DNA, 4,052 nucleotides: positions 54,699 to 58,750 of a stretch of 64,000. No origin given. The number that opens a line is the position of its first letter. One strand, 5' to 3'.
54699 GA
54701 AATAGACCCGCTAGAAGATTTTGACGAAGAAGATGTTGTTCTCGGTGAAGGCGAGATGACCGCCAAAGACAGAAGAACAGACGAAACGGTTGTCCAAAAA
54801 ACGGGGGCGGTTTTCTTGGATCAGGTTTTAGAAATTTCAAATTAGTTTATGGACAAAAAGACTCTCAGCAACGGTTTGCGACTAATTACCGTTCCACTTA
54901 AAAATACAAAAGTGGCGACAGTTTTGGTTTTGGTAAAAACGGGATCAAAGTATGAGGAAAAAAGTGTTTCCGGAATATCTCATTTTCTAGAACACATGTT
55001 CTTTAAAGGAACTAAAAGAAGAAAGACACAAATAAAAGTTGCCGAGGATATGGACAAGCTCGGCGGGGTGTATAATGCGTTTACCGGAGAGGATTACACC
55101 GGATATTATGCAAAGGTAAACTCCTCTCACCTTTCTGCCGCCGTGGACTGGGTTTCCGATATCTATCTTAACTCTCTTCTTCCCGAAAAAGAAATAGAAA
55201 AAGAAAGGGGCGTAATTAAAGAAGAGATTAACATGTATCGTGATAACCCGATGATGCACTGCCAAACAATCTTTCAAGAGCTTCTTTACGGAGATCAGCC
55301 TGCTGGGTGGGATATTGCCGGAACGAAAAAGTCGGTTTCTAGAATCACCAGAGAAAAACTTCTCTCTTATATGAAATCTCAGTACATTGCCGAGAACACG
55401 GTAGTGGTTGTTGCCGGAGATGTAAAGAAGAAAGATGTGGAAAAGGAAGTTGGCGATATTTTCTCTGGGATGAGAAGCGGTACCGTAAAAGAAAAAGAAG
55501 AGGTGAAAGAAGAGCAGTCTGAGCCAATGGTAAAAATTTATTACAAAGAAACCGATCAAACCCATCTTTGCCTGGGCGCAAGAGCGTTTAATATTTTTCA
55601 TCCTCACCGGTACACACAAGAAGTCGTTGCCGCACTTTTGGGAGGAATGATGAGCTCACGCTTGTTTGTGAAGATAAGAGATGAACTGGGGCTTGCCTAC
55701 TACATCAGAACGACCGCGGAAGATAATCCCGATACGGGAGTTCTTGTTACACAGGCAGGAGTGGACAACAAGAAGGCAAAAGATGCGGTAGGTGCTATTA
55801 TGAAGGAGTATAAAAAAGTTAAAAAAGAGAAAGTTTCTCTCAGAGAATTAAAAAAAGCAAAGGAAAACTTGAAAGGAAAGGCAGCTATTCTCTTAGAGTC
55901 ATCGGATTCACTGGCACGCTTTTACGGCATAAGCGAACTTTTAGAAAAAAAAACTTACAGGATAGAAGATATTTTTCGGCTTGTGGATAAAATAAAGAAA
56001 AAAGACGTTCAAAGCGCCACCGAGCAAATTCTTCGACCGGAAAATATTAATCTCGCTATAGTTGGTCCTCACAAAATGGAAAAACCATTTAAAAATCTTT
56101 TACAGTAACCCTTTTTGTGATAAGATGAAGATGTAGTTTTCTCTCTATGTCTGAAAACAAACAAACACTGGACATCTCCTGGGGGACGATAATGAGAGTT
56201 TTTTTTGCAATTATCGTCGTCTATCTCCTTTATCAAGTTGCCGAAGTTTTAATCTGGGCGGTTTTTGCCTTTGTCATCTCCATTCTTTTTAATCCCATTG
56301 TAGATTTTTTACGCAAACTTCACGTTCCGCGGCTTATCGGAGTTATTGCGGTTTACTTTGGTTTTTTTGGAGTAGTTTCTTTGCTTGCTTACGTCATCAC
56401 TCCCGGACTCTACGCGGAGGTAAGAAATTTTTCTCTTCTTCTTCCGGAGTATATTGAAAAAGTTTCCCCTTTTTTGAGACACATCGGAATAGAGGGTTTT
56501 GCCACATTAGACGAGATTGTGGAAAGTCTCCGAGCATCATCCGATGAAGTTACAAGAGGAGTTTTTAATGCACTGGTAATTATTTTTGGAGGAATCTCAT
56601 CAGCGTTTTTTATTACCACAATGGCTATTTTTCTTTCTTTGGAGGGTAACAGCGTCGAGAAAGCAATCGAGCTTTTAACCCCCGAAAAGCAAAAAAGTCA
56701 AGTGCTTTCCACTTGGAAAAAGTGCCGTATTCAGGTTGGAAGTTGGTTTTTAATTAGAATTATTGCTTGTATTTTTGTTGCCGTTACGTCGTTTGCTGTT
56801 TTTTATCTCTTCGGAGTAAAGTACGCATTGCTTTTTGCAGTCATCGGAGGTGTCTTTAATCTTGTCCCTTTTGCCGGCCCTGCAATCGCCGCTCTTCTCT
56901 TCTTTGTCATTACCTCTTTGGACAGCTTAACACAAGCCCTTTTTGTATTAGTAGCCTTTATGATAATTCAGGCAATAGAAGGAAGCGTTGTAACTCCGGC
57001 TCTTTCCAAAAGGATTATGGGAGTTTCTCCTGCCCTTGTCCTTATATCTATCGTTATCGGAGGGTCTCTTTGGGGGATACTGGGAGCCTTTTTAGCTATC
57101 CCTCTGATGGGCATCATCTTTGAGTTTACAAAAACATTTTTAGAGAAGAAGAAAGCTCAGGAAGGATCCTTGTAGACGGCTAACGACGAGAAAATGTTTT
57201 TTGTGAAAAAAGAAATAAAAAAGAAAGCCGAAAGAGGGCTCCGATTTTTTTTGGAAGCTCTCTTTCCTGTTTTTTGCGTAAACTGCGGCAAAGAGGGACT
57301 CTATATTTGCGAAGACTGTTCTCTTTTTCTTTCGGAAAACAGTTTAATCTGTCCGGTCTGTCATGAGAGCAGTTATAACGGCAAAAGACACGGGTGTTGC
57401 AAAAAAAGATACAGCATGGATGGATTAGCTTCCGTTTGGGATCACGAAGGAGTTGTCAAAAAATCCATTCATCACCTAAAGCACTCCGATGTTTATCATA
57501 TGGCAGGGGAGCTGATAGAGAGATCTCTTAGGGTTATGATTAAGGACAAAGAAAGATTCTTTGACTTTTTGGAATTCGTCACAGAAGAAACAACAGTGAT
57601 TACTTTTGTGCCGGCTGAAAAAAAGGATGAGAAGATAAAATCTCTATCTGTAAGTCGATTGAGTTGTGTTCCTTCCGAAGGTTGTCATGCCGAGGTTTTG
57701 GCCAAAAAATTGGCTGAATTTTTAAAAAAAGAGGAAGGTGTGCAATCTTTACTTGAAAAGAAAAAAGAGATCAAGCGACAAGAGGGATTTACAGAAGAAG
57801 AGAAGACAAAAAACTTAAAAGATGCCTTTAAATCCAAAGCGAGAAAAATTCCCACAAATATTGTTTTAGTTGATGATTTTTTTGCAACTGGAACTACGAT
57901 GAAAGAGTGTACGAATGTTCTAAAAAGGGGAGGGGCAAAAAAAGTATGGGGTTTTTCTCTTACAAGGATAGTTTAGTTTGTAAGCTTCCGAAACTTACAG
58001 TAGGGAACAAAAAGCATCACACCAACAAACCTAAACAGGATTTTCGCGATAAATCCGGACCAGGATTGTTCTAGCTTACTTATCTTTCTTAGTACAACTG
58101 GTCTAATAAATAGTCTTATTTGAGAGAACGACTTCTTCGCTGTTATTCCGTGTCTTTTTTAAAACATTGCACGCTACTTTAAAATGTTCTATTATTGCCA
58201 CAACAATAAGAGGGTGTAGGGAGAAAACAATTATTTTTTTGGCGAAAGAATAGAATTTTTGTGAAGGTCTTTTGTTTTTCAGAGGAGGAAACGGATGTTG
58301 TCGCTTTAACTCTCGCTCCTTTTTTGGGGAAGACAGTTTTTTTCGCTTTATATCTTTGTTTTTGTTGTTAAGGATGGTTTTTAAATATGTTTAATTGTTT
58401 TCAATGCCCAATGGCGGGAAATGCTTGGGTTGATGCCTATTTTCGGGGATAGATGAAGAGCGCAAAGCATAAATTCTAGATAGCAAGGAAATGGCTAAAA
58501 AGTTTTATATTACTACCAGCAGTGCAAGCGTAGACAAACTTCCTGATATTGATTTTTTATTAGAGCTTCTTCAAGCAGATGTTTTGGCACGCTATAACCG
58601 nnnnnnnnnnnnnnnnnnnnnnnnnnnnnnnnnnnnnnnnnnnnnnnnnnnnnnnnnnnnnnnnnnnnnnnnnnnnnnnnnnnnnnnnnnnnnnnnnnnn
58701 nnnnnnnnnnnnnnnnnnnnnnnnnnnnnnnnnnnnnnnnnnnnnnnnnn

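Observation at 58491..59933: MetRS-like protein in which both class-I catalytic signature motifs are degenerate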

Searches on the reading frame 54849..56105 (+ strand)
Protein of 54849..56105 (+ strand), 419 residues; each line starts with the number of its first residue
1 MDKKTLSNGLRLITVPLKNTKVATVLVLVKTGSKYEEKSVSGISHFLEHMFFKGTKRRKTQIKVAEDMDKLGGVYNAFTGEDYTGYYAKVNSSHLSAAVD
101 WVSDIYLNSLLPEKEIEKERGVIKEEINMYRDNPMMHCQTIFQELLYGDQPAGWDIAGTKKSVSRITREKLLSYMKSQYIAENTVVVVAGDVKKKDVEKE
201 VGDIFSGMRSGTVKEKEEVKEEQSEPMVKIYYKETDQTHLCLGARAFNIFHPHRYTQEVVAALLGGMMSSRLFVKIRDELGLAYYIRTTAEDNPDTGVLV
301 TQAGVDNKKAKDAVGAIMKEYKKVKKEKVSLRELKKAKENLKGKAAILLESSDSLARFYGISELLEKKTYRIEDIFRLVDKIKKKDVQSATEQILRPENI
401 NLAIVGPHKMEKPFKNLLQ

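Call 16: search_protein_families(library=ncbifam, proteins=[window:54849-56105:+], max_evalue=0.00001)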
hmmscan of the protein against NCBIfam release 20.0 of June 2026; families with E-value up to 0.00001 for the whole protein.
window:54849-56105:+ (419 aa): 4 families
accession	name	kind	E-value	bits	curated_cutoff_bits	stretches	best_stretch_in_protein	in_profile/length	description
NF047422.1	YfmF_fam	equivalog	4.8e-38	131.1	285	1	113-394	121-401/412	EF-P 5-aminopentanol modification-associated protein YfmF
NF047421.1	YfmH_fam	equivalog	5.6e-33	114.8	250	1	4-407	13-423/425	EF-P 5-aminopentanol modification-associated protein YfmH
NF011681.0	PRK15101.1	equivalog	3.1e-18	65.2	765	1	6-166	49-209/961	pitrilysin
TIGR02110.1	PQQ_syn_pqqF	equivalog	3.6e-15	55.8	320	1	5-139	4-138/697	pyrroloquinoline quinone biosynthesis protein PqqF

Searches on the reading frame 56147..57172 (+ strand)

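Call 16: search_protein_families(library=ncbifam, proteins=[window:56147-57172:+], max_evalue=0.00001)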
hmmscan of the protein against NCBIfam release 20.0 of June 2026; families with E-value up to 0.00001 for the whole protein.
window:56147-57172:+ (342 aa): 3 families
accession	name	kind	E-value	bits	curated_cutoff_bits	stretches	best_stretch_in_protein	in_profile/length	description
NF008930.0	PRK12287.1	subfamily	5.6e-19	68.9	318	1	18-324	18-321/344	AI-2E family transporter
NF045801.1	efflux_ABUW_0982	equivalog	2.3e-18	66.3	675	1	148-329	159-341/392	chloramphenicol efflux transporter CxpE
TIGR02872.1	spore_ytvI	equivalog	4.4e-16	59.2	198.15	1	16-326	4-333/341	sporulation integral membrane protein YtvI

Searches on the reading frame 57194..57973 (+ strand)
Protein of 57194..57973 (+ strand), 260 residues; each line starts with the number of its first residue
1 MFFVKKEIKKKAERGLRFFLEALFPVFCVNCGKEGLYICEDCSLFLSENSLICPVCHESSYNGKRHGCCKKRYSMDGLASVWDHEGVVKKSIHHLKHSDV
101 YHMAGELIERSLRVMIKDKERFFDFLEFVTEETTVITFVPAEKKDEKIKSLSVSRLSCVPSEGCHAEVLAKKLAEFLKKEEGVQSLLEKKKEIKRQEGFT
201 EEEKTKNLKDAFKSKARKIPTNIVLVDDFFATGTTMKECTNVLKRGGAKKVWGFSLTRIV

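Call 16: search_protein_families(library=ncbifam, proteins=[window:57194-57973:+], max_evalue=0.00001)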
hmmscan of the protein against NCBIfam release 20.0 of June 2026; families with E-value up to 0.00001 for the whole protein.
window:57194-57973:+ (260 aa): 2 families
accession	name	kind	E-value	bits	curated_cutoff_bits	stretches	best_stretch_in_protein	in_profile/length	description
NF008616.0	PRK11595.1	equivalog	1.1e-15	57.7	304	1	38-258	22-225/227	DNA utilization protein GntX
TIGR00201.1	comF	subfamily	2.8e-15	56.7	233.55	1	39-258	1-190/190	ComF family protein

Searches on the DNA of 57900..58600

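Call 24: search_rna_families(source=window, start=57900, end=58600, threshold=evalue, max_evalue=1)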
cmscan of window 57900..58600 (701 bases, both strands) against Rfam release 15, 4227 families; matches with E-value up to 1: 1.
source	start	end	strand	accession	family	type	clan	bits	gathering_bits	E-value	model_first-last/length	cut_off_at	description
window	58464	58538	+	RF02183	ST7-OT3_1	Gene; lncRNA;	-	20.3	50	0.93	1-79/79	no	ST7 overlapping transcript 3 conserved region 1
